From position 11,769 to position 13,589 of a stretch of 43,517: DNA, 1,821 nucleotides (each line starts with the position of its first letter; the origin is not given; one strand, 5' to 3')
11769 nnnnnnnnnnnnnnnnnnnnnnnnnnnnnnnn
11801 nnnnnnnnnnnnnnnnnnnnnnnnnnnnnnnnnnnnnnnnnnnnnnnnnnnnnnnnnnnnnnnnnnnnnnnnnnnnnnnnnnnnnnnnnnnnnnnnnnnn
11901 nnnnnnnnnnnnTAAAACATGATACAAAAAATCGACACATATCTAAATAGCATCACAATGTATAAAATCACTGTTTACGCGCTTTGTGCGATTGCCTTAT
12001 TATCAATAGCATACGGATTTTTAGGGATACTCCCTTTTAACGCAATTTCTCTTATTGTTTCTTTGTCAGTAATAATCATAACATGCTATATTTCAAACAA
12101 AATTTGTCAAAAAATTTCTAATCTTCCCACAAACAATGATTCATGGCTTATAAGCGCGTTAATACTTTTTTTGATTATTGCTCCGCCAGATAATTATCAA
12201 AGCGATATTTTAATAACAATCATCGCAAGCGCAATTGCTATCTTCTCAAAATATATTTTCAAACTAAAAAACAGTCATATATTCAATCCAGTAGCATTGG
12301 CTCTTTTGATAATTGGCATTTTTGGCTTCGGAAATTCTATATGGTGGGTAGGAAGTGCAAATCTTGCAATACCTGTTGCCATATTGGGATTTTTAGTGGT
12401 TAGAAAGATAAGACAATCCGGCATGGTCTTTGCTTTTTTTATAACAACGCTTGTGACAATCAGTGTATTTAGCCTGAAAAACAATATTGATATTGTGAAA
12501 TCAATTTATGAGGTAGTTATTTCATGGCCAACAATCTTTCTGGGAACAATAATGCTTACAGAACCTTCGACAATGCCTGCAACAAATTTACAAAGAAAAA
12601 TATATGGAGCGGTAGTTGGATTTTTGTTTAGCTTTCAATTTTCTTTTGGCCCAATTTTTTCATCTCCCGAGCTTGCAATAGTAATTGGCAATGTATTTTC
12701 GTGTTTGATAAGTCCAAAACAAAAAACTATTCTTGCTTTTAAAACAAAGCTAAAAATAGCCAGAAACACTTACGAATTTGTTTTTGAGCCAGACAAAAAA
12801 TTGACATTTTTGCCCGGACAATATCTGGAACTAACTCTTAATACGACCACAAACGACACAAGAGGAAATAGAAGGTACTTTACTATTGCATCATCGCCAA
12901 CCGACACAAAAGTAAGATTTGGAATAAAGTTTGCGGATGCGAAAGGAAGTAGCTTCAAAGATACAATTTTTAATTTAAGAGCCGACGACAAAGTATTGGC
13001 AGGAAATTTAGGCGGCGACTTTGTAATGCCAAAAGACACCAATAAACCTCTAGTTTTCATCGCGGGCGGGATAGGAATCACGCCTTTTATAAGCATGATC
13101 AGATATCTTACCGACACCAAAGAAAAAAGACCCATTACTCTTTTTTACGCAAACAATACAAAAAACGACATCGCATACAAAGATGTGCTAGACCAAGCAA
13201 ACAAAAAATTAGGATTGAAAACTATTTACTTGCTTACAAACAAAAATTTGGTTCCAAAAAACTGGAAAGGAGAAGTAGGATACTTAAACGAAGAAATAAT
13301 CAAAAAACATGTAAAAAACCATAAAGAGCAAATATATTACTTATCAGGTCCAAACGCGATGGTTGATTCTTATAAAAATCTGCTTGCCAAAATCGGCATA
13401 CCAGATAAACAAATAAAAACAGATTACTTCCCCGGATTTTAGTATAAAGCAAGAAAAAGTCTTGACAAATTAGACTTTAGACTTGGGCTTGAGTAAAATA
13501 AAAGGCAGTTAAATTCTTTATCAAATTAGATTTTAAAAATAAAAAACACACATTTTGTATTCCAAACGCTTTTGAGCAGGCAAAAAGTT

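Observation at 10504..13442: Three-gene flavin module: NqrC-like FMN-binding protein, ApbE, and an RnfD/NqrB-FNR fusion as a candidate minimal transmembrane electron conduit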

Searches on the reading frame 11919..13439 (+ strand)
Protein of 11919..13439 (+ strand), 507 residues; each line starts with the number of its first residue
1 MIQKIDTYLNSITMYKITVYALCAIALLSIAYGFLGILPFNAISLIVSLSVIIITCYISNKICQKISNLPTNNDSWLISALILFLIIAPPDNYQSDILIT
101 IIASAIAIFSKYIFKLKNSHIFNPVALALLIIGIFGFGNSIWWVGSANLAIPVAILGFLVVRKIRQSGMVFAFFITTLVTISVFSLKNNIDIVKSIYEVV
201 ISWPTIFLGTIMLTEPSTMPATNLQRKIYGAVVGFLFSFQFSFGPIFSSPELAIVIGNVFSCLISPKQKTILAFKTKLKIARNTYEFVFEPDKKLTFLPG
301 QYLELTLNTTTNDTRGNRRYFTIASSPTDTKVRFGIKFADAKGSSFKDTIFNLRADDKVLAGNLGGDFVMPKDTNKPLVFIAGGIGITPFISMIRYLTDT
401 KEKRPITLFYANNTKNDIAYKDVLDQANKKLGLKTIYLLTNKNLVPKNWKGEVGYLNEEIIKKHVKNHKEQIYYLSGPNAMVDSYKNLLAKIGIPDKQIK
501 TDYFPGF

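Call 3: search_protein_families(library=pfam, proteins=[window:11919-13439:+], max_evalue=1)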
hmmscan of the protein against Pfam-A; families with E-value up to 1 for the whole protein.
window:11919-13439:+ (507 aa): 7 families
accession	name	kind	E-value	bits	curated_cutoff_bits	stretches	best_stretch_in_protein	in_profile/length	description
PF00175.26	NAD_binding_1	-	1.1e-20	74.8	22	1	380-485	1-107/109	Oxidoreductase NAD-binding domain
PF03116.20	NQR2_RnfD_RnfE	-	6.1e-10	39.4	27.7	2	155-265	181-287/296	NQR2, RnfD, RnfE family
PF08030.17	NAD_binding_6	-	7.8e-05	23.2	22.2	1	378-427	4-59/156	Ferric reductase NAD binding domain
PF00970.30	FAD_binding_6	-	0.0037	18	21.1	1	276-339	6-70/99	Oxidoreductase FAD-binding domain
PF14360.12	PAP2_C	-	0.028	15.4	27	1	46-107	13-68/74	PAP2 superfamily C-terminal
PF22290.1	DmmA-like_N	-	0.098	13.5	33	0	374-429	17-69/124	Dimethylamine monooxygenase subunit DmmA-like, N-terminal domain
PF01210.29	NAD_Gly3P_dh_N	-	0.22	11.9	23.1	1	420-480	82-136/158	NAD-dependent glycerol-3-phosphate dehydrogenase N-terminus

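Call 4: search_protein_families(library=ncbifam, proteins=[window:11919-13439:+], max_evalue=1)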
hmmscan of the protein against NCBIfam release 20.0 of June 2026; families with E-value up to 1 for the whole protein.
window:11919-13439:+ (507 aa): 28 families (the best 25 are shown)
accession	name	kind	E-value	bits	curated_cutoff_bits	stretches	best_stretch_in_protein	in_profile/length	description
NF009805.0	PRK13289.1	equivalog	1.1e-29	103.5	432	1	287-504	172-392/399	NO-inducible flavohemoprotein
NF040810.1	BenC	equivalog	9.1e-26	90.8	430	1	283-501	118-327/333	benzoate 1,2-dioxygenase electron transfer component BenC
NF045803.1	MethMoxFADbindMmoC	equivalog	1.6e-22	79.8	500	1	292-502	135-338/343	aromatic/alkene monooxygenase hydroxylase FAD-binding subunit MmoC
NF058606.1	GlBtMonoRdsGbcB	equivalog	2.2e-21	76.2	500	1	284-496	30-239/362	glycine betaine monooxygenase reductase subunit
NF008822.0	PRK11872.1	equivalog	3.3e-21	75.6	402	1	292-504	132-335/341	anthranilate 1,2-dioxygenase electron transfer component AntC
TIGR01941.1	nqrF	equivalog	3.6e-20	72.3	295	1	340-504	236-403/405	NADH:ubiquinone reductase (Na(+)-transporting) subunit F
NF005963.0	PRK08051.1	equivalog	7.3e-20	71.3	230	1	279-503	13-229/233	NAD(P)H-flavin reductase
TIGR02160.1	PA_CoA_Oxy5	hypoth_equivalog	8.7e-20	70.8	420.8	1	292-504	28-241/352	1,2-phenylacetyl-CoA epoxidase subunit PaaE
NF007964.0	PRK10684.1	equivalog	5.4e-15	55.2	383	1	296-504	36-237/333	NADH oxidoreductase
NF052252.1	flav_redu_LuxG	exception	3.5e-14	52.6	340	1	280-490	11-214/232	flavin mononucleotide reductase LuxG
TIGR02911.1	sulfite_red_B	equivalog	1.5e-11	43.9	288.6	1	345-503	68-223/261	anaerobic sulfite reductase subunit AsrB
NF040830.1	sulfhyd_ShyC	equivalog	1.1e-09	37.9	600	1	292-424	34-157/288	NAD(P)-dependent hydrogenase/sulfhydrogenase 2 subunit gamma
NF006220.0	PRK08345.1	subfamily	3.7e-09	36.2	395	1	292-470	38-217/294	cytochrome-c3 hydrogenase subunit gamma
NF000796.0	PRK00054.1-1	equivalog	2.5e-06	26.9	224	1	342-489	59-189/254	dihydroorotate dehydrogenase electron transfer subunit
NF004317.0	PRK05713.1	equivalog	6.9e-06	25.5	338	1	284-440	106-257/312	iron-sulfur-binding ferredoxin reductase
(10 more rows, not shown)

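Call 14: find_homologous_proteins(query=window:11919-13439:+, max_evalue=0.001)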
Query window:11919-13439:+ (507 aa): 5113 proteins with E <= 0.001 among 8000 candidates; the best 120 are listed.
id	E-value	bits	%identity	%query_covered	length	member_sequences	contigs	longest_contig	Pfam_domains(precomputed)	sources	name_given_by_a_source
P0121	0.0e+0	1056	95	100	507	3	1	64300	PF00175.27,PF03116.21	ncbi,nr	ncbi:MAG: RnfABCDGE type electron transport complex subunit D [Patescibacteria group bacterium]|nr:R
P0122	2.1e-207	708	62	100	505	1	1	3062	PF00175.27,PF03116.21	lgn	-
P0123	3.0e-203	694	64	97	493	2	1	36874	PF00175.27,PF08030.18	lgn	-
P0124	1.5e-164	567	51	100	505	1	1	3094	PF00175.27,PF03116.21,PF08030.18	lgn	-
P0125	1.7e-163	563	50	100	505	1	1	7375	PF00175.27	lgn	-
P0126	1.8e-163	563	49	100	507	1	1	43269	PF00175.27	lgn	-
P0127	2.4e-163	563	51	100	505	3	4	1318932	PF00175.27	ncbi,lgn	-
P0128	6.8e-163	561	50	100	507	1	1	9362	PF00175.27,PF03116.21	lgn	-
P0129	4.4e-162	558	51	100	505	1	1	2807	PF00175.27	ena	-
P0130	8.2e-162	558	50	100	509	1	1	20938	PF00175.27,PF03116.21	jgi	jgi:glycine betaine catabolism B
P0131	1.8e-161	556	50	100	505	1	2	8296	PF00175.27,PF03116.21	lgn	-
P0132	2.4e-161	556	50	100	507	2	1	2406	PF00175.27,PF03116.21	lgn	-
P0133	8.6e-160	551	49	100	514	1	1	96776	PF00175.27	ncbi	-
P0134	1.9e-159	550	49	100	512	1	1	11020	PF00175.27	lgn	-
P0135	2.2e-159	549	48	100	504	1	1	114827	PF00175.27,PF03116.21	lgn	-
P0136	2.9e-159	549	49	100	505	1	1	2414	PF00175.27,PF03116.21,PF08030.18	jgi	jgi:ferredoxin-NADP reductase/Na+-transporting NADH:ubiquinone oxidoreductase subunit NqrB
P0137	4.3e-159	549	49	100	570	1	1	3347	PF00175.27,PF03116.21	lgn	-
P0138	4.3e-159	549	51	100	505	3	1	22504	PF00175.27,PF03116.21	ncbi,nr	ncbi:MAG: RnfABCDGE type electron transport complex subunit D [Candidatus Levybacteria bacterium]|nr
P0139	6.2e-159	548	50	100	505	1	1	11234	PF00175.27,PF03116.21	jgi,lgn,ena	-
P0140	1.8e-158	547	50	100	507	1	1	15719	PF00175.27,PF03116.21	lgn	-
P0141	2.9e-158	546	50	100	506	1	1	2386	PF00175.27,PF03116.21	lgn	-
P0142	3.1e-158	546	50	100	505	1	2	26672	PF00175.27,PF03116.21,PF08030.18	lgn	-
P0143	4.6e-158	545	49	100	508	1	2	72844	PF00175.27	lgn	-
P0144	1.4e-157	544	50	100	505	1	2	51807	PF00175.27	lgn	-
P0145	1.6e-157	543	50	99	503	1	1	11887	PF00175.27,PF00970.31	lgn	-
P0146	1.9e-157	543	49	99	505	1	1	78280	PF00175.27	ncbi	-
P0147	3.4e-157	542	49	100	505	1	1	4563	PF00175.27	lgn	-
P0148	4.3e-157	542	50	100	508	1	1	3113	PF00175.27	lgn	-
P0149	1.8e-156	540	49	100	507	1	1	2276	PF00175.27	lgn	-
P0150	2.4e-156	539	49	100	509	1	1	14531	PF00175.27,PF03116.21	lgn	-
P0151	2.6e-156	539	47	100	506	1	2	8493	PF00175.27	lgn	-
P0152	3.5e-156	539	50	99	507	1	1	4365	PF00175.27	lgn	-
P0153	4.9e-156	538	48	100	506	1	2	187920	PF00175.27,PF03116.21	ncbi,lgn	-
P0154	4.9e-156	538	51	99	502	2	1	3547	PF00175.27,PF03116.21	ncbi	-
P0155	5.1e-156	538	47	99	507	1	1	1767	PF00175.27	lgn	-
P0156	1.0e-155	537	47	100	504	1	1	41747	PF00175.27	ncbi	-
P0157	1.1e-155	537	47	100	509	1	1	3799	PF00175.27,PF03116.21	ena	-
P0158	1.1e-155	537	47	100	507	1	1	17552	PF00175.27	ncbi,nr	ncbi:MAG TPA: oxidoreductase [Patescibacteria group bacterium]|nr:oxidoreductase [Patescibacteria gr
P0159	2.2e-155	536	48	100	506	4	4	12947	PF00175.27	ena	-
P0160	2.3e-155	536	50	100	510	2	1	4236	PF00175.27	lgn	-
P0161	3.2e-155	536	49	100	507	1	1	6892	PF00175.27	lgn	-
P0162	6.2e-155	535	46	100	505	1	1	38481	PF00175.27,PF03116.21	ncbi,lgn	-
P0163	1.2e-154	534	50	100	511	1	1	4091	PF00175.27,PF03116.21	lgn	-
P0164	1.4e-154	534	48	100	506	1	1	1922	PF00175.27,PF03116.21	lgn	-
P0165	1.7e-154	533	47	100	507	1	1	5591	PF00175.27,PF03116.21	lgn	-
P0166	1.7e-154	533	50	97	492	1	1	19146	PF00175.27,PF03116.21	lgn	-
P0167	3.4e-154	532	47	99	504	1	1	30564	PF00175.27,PF03116.21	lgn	-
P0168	5.6e-154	532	50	97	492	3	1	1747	PF00175.27,PF03116.21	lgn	-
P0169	6.8e-154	531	48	100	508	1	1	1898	PF00175.27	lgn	-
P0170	7.0e-154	531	48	100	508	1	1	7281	PF00175.27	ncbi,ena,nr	ncbi:MAG TPA: oxidoreductase [Candidatus Levybacteria bacterium]|nr:oxidoreductase [Candidatus Levyb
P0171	7.9e-154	531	49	100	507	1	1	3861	PF00175.27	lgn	-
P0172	9.0e-154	531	47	100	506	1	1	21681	PF00175.27,PF03116.21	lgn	-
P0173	9.4e-154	531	47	100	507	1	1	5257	PF00175.27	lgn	-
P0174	9.9e-154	531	45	100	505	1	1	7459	PF00175.27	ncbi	-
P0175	1.2e-153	531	47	100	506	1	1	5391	PF00175.27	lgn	-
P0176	1.3e-153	531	49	99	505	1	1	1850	PF00175.27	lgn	-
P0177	2.0e-153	530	48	100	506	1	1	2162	PF00175.27,PF03116.21,PF08030.18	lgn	-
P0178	2.5e-153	530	48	100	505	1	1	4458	PF00175.27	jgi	jgi:ferredoxin-NADP reductase/Na+-translocating ferredoxin:NAD+ oxidoreductase RnfD subunit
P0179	3.8e-153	529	49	98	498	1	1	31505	PF00175.27,PF03116.21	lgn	-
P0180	8.0e-153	528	48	100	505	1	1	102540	PF00175.27,PF08030.18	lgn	-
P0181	8.8e-153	528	47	100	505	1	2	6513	PF00175.27,PF03116.21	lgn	-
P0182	1.7e-152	527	48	100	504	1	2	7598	PF00175.27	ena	-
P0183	1.9e-152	527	49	100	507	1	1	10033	PF00175.27,PF03116.21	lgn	-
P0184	3.4e-152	526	45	100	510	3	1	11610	PF00175.27,PF03116.21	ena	-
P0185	3.4e-152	526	47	100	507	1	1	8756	PF00175.27,PF03116.21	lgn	-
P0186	3.7e-152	526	48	99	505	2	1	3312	PF00175.27,PF03116.21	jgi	jgi:ferredoxin-NADP reductase/Na+-translocating ferredoxin:NAD+ oxidoreductase RnfD subunit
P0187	5.1e-152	525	46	100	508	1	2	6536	PF00175.27,PF03116.21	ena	-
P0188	5.3e-152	525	47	100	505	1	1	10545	PF00175.27,PF03116.21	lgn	-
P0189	5.3e-152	525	45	100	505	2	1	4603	PF00175.27,PF03116.21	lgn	-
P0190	6.3e-152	525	48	100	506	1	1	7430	PF00175.27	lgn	-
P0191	1.0e-151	524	48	100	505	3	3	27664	PF00175.27,PF03116.21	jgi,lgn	-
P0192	1.3e-151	524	47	100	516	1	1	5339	PF00175.27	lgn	-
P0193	1.4e-151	524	47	100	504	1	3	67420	PF00175.27,PF00970.31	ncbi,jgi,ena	-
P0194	1.6e-151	524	47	100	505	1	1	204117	PF00175.27,PF03116.21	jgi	jgi:ferredoxin-NADP reductase/Na+-transporting NADH:ubiquinone oxidoreductase subunit NqrB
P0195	2.0e-151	523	49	99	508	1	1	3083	PF00175.27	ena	-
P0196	2.0e-151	523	48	97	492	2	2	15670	PF00175.27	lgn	-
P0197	3.4e-151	523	48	100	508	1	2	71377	PF00175.27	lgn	-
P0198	4.3e-151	522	46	100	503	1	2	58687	PF00175.27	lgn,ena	-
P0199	4.4e-151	522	47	100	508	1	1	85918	PF00175.27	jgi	jgi:ferredoxin-NADP reductase/Na+-translocating ferredoxin:NAD+ oxidoreductase RnfD subunit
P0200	5.6e-151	522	49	100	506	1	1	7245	PF00175.27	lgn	-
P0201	1.5e-150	520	46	99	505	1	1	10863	PF00175.27,PF03116.21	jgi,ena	-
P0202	1.7e-150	520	47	97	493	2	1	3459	PF00175.27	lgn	-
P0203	1.8e-150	520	46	99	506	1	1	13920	PF00175.27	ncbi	-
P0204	1.8e-150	520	50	100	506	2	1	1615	PF00175.27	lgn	-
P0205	1.9e-150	520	49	100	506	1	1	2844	PF00175.27,PF03116.21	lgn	-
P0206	2.1e-150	520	47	100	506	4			PF00175.27,PF03116.21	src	-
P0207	3.0e-150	519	48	100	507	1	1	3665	PF00175.27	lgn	-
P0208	5.1e-150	519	47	100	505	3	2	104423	PF00175.27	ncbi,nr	ncbi:MAG: hypothetical protein CEO12_384 [Parcubacteria group bacterium Gr01-1014_46]|nr:MAG: hypoth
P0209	5.3e-150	519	47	99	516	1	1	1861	PF00175.27,PF03116.21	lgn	-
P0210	5.3e-150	519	46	100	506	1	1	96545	PF00175.27,PF03116.21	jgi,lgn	-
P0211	2.8e-149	516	48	100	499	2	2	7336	PF00175.27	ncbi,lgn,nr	ncbi:oxidoreductase [Candidatus Daviesbacteria bacterium]|nr:oxidoreductase [Candidatus Daviesbacter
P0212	3.4e-149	516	48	100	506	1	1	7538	PF00175.27,PF03116.21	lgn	-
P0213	4.3e-149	516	47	99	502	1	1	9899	PF00175.27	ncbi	-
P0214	4.6e-149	515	48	99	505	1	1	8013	PF00175.27,PF03116.21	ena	-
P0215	5.9e-149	515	46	100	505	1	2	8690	PF00175.27,PF03116.21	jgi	jgi:glycine betaine catabolism B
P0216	6.0e-149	515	46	100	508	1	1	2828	PF00175.27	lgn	-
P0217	6.4e-149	515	48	100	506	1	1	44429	PF00175.27,PF03116.21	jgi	jgi:glycine betaine catabolism B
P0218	6.5e-149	515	47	100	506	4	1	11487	PF00175.27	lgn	-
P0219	7.1e-149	515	48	100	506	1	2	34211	PF00175.27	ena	-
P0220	7.9e-149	515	50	99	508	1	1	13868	PF00175.27,PF03116.21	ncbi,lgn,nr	ncbi:MAG TPA: oxidoreductase [Patescibacteria group bacterium]|nr:oxidoreductase [Patescibacteria gr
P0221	1.2e-148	514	46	100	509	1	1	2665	PF00175.27,PF00970.31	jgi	jgi:ferredoxin-NADP reductase/Na+-transporting NADH:ubiquinone oxidoreductase subunit NqrB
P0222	1.3e-148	514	47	100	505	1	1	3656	PF00175.27,PF03116.21,PF08030.18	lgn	-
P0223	1.4e-148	514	47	100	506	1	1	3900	PF00175.27,PF03116.21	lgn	-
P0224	1.8e-148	514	46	100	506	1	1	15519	PF00175.27,PF03116.21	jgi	jgi:ferredoxin-NADP reductase/Na+-translocating ferredoxin:NAD+ oxidoreductase RnfD subunit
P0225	2.2e-148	513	48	100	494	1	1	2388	PF00175.27,PF03116.21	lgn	-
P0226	2.4e-148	513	49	100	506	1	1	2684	PF00175.27,PF03116.21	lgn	-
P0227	3.5e-148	513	47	100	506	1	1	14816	PF00175.27,PF03116.21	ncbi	-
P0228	4.3e-148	512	44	100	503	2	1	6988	PF00175.27,PF03116.21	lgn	-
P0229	4.9e-148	512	49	100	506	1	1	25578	PF00175.27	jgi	jgi:ferredoxin-NADP reductase/Na+-translocating ferredoxin:NAD+ oxidoreductase RnfD subunit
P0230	6.5e-148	512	48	97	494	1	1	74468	PF00175.27,PF03116.21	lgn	-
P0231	6.7e-148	512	47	100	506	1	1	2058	PF00175.27,PF03116.21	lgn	-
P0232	8.0e-148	511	50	97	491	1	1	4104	PF00175.27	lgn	-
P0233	8.1e-148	511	48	99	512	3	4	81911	PF00175.27,PF03116.21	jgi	jgi:ferredoxin-NADP reductase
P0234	9.5e-148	511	44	100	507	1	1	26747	PF00175.27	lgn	-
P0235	9.8e-148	511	47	100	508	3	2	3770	PF00175.27,PF03116.21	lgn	-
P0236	1.0e-147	511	46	100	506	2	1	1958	PF00175.27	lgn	-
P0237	1.0e-147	511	48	100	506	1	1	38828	PF00175.27,PF03116.21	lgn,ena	-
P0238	1.2e-147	511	47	100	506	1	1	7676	PF00175.27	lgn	-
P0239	1.3e-147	511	47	100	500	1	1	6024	PF00175.27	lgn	-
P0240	2.3e-147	510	46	100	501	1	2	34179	PF00175.27,PF03116.21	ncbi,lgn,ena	ncbi:MAG: oxidoreductase [Patescibacteria group bacterium]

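Call 21: search_solved_structures(query=A2, max_evalue=0.01, show_alignments=0)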
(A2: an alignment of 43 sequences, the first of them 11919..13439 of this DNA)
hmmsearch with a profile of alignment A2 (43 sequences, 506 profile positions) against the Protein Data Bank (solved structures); distinct sequences matched with E-value up to 0.01: 109 (the best 60 are shown).
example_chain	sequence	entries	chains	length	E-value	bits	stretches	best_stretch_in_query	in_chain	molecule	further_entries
4wqm_A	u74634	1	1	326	9.2e-20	74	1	268-503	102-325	Toluene-4-monooxygenase electron transfer component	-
2r6h_A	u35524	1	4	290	3.6e-19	72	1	347-503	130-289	NADH:ubiquinone oxidoreductase, Na translocating, F subunit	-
7qty_A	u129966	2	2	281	4.3e-19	71.7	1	321-505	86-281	Na(+)-translocating NADH-quinone reductase subunit F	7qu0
7qu3_A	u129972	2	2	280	4.6e-19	71.6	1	319-505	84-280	Na(+)-translocating NADH-quinone reductase subunit F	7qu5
4u9u_A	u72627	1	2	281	1.9e-18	69.6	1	344-505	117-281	Na(+)-translocating NADH-quinone reductase subunit F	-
7xk3_F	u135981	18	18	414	1.9e-18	69.6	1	345-505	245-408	Na(+)-translocating NADH-quinone reductase subunit F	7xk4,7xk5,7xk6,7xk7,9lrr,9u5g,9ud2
8ad4_A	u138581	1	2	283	1.9e-18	69.6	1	344-505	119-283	Na(+)-translocating NADH-quinone reductase subunit F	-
4uaj_A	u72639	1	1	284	1.9e-18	69.6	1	344-505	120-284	Na(+)-translocating NADH-quinone reductase subunit F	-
8a1t_F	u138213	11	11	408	3.2e-18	68.9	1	345-505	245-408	Na(+)-translocating NADH-quinone reductase subunit F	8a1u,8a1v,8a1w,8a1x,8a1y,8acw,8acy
8ad3_A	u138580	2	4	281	1.3e-17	66.9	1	344-501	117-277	Na(+)-translocating NADH-quinone reductase subunit F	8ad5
2eix_A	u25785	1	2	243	1.9e-17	66.3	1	271-493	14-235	NADH-cytochrome b5 reductase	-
1qfj_A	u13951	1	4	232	1.2e-15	60.4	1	271-488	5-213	PROTEIN (FLAVIN REDUCTASE)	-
1krh_A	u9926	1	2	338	5e-15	58.3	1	291-497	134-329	Benzoate 1,2-Dioxygenase Reductase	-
7rom_A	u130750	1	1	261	1e-14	57.3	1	326-496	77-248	NADH-cytochrome b5 reductase 1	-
1cne_A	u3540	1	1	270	5.5e-14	54.9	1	365-482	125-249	NITRATE REDUCTASE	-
4eh1_A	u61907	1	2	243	1.2e-12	50.4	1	292-503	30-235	Flavohemoprotein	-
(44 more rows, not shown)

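Call 35: find_related_loci(query=A2, collection=genome_contigs, flank=8000)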
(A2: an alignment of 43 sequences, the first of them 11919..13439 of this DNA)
Query A2 (507 aa) in genome_contigs; peptide patterns used: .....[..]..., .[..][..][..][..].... (x = any residue, [..] = any of these).
600 stretches matched a pattern (row limit reached: there are more); 480 encode a relative of the query (tblastn E <= 1e-3); the best 80 are kept; 80 distinct loci.
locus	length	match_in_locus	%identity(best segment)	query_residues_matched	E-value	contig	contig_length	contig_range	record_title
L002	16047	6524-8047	49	1-507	1e-167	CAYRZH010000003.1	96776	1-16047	MAG TPA_asm: uncultured Candidatus Saccharibacteria bacterium isolate binchicken_co16_374 genome assembly, contig: NODE_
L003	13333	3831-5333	46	5-507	4e-149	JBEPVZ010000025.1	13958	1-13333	MAG: Candidatus Daviesbacteria bacterium isolate 22E.vamb.044 NODE_3802_length_13958_cov_6.964900, whole genome shotgun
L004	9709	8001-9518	44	1-507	2e-146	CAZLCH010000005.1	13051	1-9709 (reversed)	MAG TPA_asm: uncultured Gammaproteobacteria bacterium isolate SRP173033_co3_113 genome assembly, contig: NODE_6316_lengt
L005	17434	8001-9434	47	5-507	9e-145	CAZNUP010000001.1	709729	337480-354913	MAG TPA_asm: uncultured Gammaproteobacteria bacterium isolate SRP292972_co3_34 genome assembly, contig: NODE_7_length_70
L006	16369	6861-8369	46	2-507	3e-141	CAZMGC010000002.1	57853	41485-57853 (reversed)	MAG TPA_asm: uncultured Gammaproteobacteria bacterium isolate SRP278252_co2_146 genome assembly, contig: NODE_874_length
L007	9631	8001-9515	46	1-507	3e-141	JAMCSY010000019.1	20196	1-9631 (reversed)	MAG: Patescibacteria group bacterium isolate FK_Sedi_A_Bin.193 NODE_6037_length_20196_cov_13.1712, whole genome shotgun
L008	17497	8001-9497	44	5-506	2e-139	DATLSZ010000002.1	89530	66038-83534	MAG TPA_asm: Candidatus Acidiferrales bacterium isolate SMAG_U13943 k141_94805, whole genome shotgun sequence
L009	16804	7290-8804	45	1-507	3e-139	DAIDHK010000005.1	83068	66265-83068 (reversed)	MAG TPA_asm: Candidatus Levyibacteriota bacterium isolate clean343 NODE_5_length_83068_cov_11.519008, whole genome shotg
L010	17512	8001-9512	42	1-506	3e-139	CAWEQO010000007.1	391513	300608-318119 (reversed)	MAG: uncultured Chloroflexia bacterium isolate MFD01721.bin.2.179 genome assembly, contig: contig_17949, whole genome sh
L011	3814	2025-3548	45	1-507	2e-142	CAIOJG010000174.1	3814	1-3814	MAG: Candidatus Magasanikbacteria bacterium isolate AM_bin-3693 genome assembly, contig: bin-3693:174/190, whole genome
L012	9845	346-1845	44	1-507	1e-137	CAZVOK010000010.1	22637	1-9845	MAG TPA_asm: uncultured Candidatus Peribacteria bacterium isolate binchicken_co105_403 genome assembly, contig: NODE_281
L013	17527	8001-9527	43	1-507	2e-137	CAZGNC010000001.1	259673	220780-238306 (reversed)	MAG TPA_asm: uncultured Candidatus Saccharibacteria bacterium isolate SRP292972_co1_17 genome assembly, contig: NODE_62_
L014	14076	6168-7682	42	1-507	5e-136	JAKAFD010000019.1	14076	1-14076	MAG: bacterium isolate WY1.bin77 NODE_6724_length_14076_cov_3.143093, whole genome shotgun sequence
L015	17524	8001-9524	44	1-507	7e-136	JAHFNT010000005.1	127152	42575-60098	MAG: Candidatus Nomurabacteria bacterium isolate nzgw487 NODE_108_length_127153_cov_5.038156, whole genome shotgun seque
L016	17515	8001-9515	43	1-507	1e-135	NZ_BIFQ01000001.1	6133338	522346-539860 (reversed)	Dictyobacter aurantiacus strain S27 sequence1, whole genome shotgun sequence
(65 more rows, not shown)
